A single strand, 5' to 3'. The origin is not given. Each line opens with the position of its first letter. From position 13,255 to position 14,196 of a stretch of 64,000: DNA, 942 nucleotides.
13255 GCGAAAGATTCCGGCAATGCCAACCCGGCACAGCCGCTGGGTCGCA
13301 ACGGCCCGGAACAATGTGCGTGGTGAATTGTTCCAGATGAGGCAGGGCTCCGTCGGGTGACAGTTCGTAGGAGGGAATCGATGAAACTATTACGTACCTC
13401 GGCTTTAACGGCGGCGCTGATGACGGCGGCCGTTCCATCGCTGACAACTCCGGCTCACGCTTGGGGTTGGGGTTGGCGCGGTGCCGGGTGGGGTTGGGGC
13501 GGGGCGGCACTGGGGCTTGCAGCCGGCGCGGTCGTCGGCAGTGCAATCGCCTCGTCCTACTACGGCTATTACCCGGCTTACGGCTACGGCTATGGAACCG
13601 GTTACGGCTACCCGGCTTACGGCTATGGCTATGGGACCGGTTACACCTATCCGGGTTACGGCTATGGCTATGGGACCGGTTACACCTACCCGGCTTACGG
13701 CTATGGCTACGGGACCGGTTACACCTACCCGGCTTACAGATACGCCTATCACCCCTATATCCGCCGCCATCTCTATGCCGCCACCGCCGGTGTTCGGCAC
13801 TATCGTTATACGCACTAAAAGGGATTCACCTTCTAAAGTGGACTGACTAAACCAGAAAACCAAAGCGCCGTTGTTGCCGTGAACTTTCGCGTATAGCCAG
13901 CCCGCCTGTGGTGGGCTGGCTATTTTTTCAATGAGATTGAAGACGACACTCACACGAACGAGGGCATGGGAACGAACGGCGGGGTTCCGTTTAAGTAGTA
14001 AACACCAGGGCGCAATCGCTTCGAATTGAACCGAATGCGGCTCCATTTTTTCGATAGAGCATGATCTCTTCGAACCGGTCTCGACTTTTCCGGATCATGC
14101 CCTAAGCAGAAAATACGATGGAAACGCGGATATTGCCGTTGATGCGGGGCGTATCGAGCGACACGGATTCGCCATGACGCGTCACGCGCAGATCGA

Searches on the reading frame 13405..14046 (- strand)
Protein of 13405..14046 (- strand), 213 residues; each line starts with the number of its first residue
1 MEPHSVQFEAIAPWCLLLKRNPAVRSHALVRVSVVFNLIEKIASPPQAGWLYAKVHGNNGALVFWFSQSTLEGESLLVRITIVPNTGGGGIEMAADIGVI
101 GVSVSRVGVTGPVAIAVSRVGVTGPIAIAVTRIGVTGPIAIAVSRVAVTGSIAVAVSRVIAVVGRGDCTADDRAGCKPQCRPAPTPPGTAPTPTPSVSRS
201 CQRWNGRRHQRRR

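Call 50: search_protein_families(library=pfam, proteins=[window:13405-14046:-])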
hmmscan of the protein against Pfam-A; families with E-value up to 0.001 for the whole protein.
window:13405-14046:- (213 aa): 1 family
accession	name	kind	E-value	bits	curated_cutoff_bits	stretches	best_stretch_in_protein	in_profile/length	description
PF25533.1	Lysostaphin_N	-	8.4e-06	26.2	60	1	104-158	45-99/103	Lysostaphin, N-terminal domain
